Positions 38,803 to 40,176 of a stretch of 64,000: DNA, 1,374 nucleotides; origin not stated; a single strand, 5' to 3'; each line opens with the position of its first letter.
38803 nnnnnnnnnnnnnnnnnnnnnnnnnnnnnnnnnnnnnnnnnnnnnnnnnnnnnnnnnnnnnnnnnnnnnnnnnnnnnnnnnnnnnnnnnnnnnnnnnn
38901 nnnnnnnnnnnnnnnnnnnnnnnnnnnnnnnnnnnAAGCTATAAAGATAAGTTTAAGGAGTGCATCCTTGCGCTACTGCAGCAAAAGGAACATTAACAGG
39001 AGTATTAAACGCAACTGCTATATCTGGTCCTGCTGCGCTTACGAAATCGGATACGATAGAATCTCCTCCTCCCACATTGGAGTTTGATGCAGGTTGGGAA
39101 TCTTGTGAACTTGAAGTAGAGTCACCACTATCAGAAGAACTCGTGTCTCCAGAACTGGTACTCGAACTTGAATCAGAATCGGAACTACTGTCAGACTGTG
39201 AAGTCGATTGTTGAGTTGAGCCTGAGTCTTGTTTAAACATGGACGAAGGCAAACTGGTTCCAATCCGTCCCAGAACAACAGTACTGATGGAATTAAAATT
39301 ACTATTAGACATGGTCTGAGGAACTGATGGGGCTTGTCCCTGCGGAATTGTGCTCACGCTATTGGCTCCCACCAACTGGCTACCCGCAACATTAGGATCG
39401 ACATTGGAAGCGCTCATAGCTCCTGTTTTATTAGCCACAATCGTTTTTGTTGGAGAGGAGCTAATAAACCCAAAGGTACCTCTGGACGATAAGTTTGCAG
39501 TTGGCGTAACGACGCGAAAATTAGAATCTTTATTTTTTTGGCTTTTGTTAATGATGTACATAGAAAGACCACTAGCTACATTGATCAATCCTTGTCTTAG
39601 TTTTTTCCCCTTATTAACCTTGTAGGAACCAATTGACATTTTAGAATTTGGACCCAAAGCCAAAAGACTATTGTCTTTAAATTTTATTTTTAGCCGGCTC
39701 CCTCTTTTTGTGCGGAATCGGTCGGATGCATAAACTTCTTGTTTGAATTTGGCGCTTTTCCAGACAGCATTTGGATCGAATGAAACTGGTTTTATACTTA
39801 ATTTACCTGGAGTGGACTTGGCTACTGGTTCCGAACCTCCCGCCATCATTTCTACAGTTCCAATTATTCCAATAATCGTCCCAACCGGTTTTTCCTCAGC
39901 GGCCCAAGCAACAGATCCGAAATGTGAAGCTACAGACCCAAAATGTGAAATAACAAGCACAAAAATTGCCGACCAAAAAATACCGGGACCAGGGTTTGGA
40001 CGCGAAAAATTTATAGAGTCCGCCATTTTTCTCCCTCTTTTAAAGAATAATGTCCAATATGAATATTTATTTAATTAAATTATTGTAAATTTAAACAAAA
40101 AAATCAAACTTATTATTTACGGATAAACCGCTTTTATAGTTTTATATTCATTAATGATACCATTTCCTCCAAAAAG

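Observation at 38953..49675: Both FecR-domain paralogs have exactly one cysteine, three residues from the C-terminus, after an acidic low-complexity linker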

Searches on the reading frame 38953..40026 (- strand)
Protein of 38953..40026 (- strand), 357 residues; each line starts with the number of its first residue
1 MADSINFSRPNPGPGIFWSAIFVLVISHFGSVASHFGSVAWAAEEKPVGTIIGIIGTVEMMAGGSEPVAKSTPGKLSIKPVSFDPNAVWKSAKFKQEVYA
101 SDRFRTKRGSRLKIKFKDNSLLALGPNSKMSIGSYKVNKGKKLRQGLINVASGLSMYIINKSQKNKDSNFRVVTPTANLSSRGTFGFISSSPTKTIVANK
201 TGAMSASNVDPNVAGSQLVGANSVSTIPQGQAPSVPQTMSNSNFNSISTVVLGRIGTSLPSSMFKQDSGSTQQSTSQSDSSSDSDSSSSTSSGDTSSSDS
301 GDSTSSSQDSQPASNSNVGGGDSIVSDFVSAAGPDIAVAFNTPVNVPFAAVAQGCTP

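Call 7: search_protein_families(library=pfam, proteins=[window:38953-40026:-], max_evalue=0.01)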
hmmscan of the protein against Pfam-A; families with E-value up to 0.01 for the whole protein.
window:38953-40026:- (357 aa): 1 family
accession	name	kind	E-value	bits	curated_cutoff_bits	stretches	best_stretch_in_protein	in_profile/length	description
PF04773.18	FecR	-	4e-10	40.5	24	1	102-197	1-89/97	FecR protein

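Call 9: search_protein_families(library=ncbifam, proteins=[window:38953-40026:-], max_evalue=0.01)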
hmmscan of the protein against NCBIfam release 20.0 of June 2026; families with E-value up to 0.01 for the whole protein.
window:38953-40026:- (357 aa): 2 families
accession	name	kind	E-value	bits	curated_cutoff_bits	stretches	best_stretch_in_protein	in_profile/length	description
NF033165.1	lipo_LipL45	exception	3.1e-07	29.8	350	1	99-203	68-170/391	lipoprotein LipL45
NF047849.1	Lsa33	exception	3e-06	26.6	420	1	90-210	49-168/310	surface adhesin Lsa33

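Call 11: find_homologous_proteins(query=window:38953-40026:-, max_evalue=0.00001)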
Query window:38953-40026:- (357 aa): 29 proteins with E <= 0.00001 among 8000 candidates.
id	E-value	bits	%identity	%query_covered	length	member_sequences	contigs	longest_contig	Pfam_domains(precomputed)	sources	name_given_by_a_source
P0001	2.0e-219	745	100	100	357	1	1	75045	PF04773.19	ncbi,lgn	-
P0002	8.9e-179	612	83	100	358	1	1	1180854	PF04773.19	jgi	jgi:hypothetical protein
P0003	3.6e-161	554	74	100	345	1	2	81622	PF04773.19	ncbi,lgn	-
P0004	9.9e-156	536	85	75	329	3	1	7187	PF04773.19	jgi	jgi:hypothetical protein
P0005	2.8e-154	531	75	100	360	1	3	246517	PF04773.19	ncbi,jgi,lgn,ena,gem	-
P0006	7.8e-150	517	70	100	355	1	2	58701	PF04773.19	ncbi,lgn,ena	-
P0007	1.5e-107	378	71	66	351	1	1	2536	PF04773.19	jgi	jgi:hypothetical protein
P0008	3.8e-103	363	84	57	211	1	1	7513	PF04773.19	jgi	jgi:hypothetical protein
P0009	3.0e-96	341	69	65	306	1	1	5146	PF04773.19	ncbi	-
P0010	2.5e-93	331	65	69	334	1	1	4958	PF04773.19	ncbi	-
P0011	7.5e-93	329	68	66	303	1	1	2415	PF04773.19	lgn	-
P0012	1.4e-78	283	52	86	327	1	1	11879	PF04773.19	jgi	jgi:hypothetical protein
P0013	1.0e-65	240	53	61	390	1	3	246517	PF04773.19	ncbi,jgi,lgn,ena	-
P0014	1.8e-63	233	54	61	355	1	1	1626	PF04773.19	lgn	-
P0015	3.0e-63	232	50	67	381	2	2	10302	PF04773.19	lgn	-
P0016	4.0e-63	232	49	73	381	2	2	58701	PF04773.19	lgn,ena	-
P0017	1.2e-62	230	52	61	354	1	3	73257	PF04773.19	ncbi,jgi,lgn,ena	-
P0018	2.2e-62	229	54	61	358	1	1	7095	PF04773.19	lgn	-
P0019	2.5e-62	229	52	61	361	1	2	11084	PF04773.19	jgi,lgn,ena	-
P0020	9.9e-62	227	45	73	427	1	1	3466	PF04773.19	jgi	jgi:hypothetical protein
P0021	2.2e-61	226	46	68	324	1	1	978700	PF04773.19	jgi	jgi:hypothetical protein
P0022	4.8e-61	225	45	74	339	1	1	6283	PF04773.19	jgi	jgi:hypothetical protein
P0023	4.3e-60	222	36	94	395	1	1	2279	PF04773.19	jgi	jgi:hypothetical protein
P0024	7.4e-57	211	58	49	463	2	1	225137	PF04773.19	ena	-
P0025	6.0e-56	208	43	87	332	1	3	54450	PF04773.19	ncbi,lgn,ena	-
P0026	7.4e-55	205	43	70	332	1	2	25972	PF04773.19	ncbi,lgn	-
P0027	1.0e-54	204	44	69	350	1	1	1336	PF04773.19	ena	-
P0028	2.2e-52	196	43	80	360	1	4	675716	PF04773.19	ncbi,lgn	-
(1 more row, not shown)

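Call 15: find_related_loci(query=A1, collection=genome_contigs, flank=10000)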
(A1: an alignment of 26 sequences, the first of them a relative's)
Query A1 (357 aa) in genome_contigs; peptide patterns used: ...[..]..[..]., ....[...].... (x = any residue, [..] = any of these).
54 stretches matched a pattern; 31 encode a relative of the query (tblastn E <= 1e-3); 29 distinct loci.
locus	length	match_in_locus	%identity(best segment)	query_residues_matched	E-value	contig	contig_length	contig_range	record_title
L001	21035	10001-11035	74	1-357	9e-152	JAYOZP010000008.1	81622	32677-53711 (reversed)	MAG: Nitrospinales bacterium isolate 139561_S162_rosella_bins.tsv.096 NODE_221_length_81622_cov_7.620729, whole genome s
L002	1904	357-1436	75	1-357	1e-159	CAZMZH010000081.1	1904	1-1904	MAG TPA_asm: uncultured Nitrospinota bacterium isolate binchicken_co46_550 genome assembly, contig: NODE_163408_length_1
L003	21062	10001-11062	70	1-356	1e-137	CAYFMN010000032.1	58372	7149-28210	MAG TPA_asm: uncultured Nitrospinota bacterium isolate ERP019367_co1_96 genome assembly, contig: NODE_627_length_58372_c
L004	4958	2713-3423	65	23-268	2e-96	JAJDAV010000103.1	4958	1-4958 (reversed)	MAG: Nitrospinaceae bacterium isolate OFTM135 OFTM135_102, whole genome shotgun sequence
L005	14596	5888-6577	48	19-258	2e-65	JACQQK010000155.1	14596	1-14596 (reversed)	MAG: Nitrospinota bacterium isolate NC_groundwater_1331_Ag_S-0.2um_58_131 S_p2_S4_coassembly_k141_3266781, whole genome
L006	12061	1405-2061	53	38-253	5e-64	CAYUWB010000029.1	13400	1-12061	MAG TPA_asm: uncultured Candidatus Ruthturnera sp. isolate binchicken_co46_274 genome assembly, contig: NODE_8853_length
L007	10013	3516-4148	52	42-258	6e-64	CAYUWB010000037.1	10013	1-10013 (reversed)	MAG TPA_asm: uncultured Candidatus Ruthturnera sp. isolate binchicken_co46_274 genome assembly, contig: NODE_13246_lengt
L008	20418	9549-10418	43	20-328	7e-63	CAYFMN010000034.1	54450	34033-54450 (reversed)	MAG TPA_asm: uncultured Nitrospinota bacterium isolate ERP019367_co1_96 genome assembly, contig: NODE_695_length_54450_c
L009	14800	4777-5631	42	17-309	3e-61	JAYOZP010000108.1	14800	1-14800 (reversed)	MAG: Nitrospinales bacterium isolate 139561_S162_rosella_bins.tsv.096 NODE_4420_length_14800_cov_6.098745, whole genome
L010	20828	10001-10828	41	24-301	4e-60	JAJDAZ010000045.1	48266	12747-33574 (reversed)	MAG: Nitrospinaceae bacterium isolate OFTM191 OFTM191_44, whole genome shotgun sequence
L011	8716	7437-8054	50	43-253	3e-60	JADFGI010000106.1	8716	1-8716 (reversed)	MAG: Nitrospinota bacterium isolate B2T1L10 B2T1L10_NODE13869, whole genome shotgun sequence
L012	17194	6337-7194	38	16-327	4e-60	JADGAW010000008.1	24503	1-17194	MAG: Nitrospinota bacterium isolate nPCRbin9 nPCR_bin9_NODE_8_length_24503_cov_4.078809, whole genome shotgun sequence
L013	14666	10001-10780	40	21-290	4e-59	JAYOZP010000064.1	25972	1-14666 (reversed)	MAG: Nitrospinales bacterium isolate 139561_S162_rosella_bins.tsv.096 NODE_2003_length_25972_cov_5.559015, whole genome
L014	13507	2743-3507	45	40-300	5e-59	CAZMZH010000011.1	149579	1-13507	MAG TPA_asm: uncultured Nitrospinota bacterium isolate binchicken_co46_550 genome assembly, contig: NODE_122_length_1495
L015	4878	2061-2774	45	45-287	2e-58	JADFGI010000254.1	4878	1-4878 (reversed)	MAG: Nitrospinota bacterium isolate B2T1L10 B2T1L10_NODE32624, whole genome shotgun sequence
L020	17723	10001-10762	44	32-265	3e-52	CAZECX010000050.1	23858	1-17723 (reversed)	MAG TPA_asm: uncultured Nitrospina sp. isolate binchicken_co46_167 genome assembly, contig: NODE_3843_length_23858_cov_6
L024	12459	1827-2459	42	43-258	1e-49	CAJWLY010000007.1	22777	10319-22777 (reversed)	MAG TPA_asm: uncultured Nitrospinaceae bacterium isolate ERR599060_bin.7_MetaBAT_v2.12.1_MAG genome assembly, contig: NO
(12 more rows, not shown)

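Call 17: search_protein_families(library=pfam, proteins=[L020:7168-7833:+, L020:7992-9752:+, L020:11311-13542:+, L009:2403-4751:+, L009:8645-10717:+, L009:10714-12249:+, L024:3116-4120:+, L024:4176-6539:+, L007:4625-9589:+, L009:5802-8426:+], max_evalue=0.001)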
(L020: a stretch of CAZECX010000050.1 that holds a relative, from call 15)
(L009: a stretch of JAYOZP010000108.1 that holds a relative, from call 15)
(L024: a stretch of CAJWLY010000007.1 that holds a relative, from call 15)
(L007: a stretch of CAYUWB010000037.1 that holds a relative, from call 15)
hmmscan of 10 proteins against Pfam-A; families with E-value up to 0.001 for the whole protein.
L020:7168-7833:+ (221 aa): 0 families

L020:7992-9752:+ (586 aa): 3 families
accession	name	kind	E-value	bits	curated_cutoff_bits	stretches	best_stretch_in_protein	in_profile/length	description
PF03865.19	ShlB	-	1e-25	91.3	22.7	1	221-541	1-310/311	Haemolysin secretion/activation protein ShlB/FhaC/HecB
PF08479.16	POTRA_2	-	8.4e-18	64.4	24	1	84-159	1-76/76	POTRA domain, ShlB-type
PF07244.20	POTRA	-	2.3e-09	38.3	21.3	1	86-159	3-79/79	Surface antigen variable number repeat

L020:11311-13542:+ (743 aa): 2 families
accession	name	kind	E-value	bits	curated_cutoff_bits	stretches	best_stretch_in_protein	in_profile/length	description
PF05226.16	CHASE2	-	1.1e-60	205.8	26.3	1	20-380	7-253/257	CHASE2 domain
PF00211.25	Guanylate_cyc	-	5.6e-26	91.7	21.9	1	484-659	7-176/183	Adenylate and Guanylate cyclase catalytic domain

L009:2403-4751:+ (782 aa): 3 families
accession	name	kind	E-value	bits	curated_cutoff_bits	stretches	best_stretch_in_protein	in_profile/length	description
PF03865.19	ShlB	-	3.2e-27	96.3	22.7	1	419-735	1-311/311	Haemolysin secretion/activation protein ShlB/FhaC/HecB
PF08479.16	POTRA_2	-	4e-16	59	24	1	282-357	1-76/76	POTRA domain, ShlB-type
PF07244.20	POTRA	-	7.2e-09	36.7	21.3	1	284-357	3-79/79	Surface antigen variable number repeat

L009:8645-10717:+ (690 aa): 2 families
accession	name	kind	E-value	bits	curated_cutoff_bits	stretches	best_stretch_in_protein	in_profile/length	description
PF00912.28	Transgly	-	5e-62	208.9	27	1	66-230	13-177/178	Transglycosylase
PF00905.27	Transpeptidase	-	2.6e-26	93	22.1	1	329-578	3-277/299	Penicillin binding protein transpeptidase domain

L009:10714-12249:+ (511 aa): 1 family
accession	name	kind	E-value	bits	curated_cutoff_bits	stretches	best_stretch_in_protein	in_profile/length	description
PF05036.18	SPOR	-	1.5e-13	51.3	21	1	429-495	4-68/76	SPOR domain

L024:3116-4120:+ (334 aa): 1 family
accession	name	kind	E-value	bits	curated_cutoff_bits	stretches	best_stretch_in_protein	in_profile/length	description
PF12706.13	Lactamase_B_2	-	1e-11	45.2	27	1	106-280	32-200/200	Beta-lactamase superfamily domain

L024:4176-6539:+ (787 aa): 1 family
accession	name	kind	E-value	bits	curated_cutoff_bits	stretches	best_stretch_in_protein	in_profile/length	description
PF05860.19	TPS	-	1.1e-26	94.7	33.5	1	75-324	14-250/252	TPS secretion domain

L007:4625-9589:+ (1654 aa): 1 family
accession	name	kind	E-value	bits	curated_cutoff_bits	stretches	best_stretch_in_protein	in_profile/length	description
PF05860.19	TPS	-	5.6e-37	128.4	33.5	1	25-286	5-250/252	TPS secretion domain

L009:5802-8426:+ (874 aa): 1 family
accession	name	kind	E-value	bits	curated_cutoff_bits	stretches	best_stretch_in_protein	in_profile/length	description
PF05860.19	TPS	-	3.8e-41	142.1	33.5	1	46-294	15-244/252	TPS secretion domain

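Call 36: search_protein_representatives(alignment_id=A1)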
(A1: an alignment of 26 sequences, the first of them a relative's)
Query: 26 sequences, 354 profile positions. Proteins with E-value up to 0.001 (for the whole library): 5129; up to 1e-10: 680; up to 1e-30: 44. The best 150 are listed.
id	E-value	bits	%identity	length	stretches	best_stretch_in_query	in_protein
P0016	9.6e-142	488.6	-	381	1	5-353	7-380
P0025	6.8e-135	466.1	-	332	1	15-353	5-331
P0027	7.3e-124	429.8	-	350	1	8-353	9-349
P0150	1.1e-116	406.1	-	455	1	18-353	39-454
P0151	2.1e-115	402.0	-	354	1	11-353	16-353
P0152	1.9e-113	395.5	-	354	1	15-353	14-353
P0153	6.9e-113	393.7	-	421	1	34-353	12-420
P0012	8.2e-113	393.4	-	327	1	11-353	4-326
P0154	8.2e-112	390.1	-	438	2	21-322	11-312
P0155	5.1e-110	384.3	-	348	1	8-353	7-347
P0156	1.9e-108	379.1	-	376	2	17-203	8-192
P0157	6.1e-108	377.4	-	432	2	30-316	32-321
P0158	9.6e-105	366.9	-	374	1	16-353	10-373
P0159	1.2e-104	366.6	-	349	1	19-353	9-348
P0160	1.8e-104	366.0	-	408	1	16-353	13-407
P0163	6.0e-99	347.8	-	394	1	20-323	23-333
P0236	1.8e-20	89.7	-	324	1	81-334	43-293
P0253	2.5e-19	86.0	-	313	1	32-235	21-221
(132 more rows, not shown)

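Call 45: predict_structure(alignment_id=A1)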
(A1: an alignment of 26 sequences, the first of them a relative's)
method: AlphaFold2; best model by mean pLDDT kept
length: 357 residues; sequences in the alignment: 26
mean_pLDDT: 70.6   pTM: 0.60
mean pLDDT of the five models: 70.6, 67.8, 67.7, 67.6, 66.1
residues with pLDDT >= 90: 128; 70-90: 67; 50-70: 45; < 50: 117
segments of 3 or more residues with pLDDT < 50: 1-3, 5-9, 37-41, 65-73, 75-86, 255-320, 342-357
pLDDT, mean of each block of 10 residues (from residue 1): 46 60 62 47 76 92 55 45 60 93 91 92 94 89 91 92 82 96 91 95 95 95 96 95 87 56 40 32 38 41 39 39 78 66 44 41
secondary structure, 60 per line:
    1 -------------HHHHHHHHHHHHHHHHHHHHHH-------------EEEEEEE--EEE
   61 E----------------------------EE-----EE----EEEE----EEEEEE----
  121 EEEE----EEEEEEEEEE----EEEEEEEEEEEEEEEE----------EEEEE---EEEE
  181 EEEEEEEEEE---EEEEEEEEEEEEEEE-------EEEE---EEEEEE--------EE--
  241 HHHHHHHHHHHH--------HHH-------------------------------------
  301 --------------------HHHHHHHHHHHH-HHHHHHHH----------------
elements in order: H14-35 E49-55 E58-61 E103-106 E111-116 E121-124 E129-138 E143-158 E169-173 E177-190 E194-208 E216-219 E223-228 H241-252 H321-332 H334-341
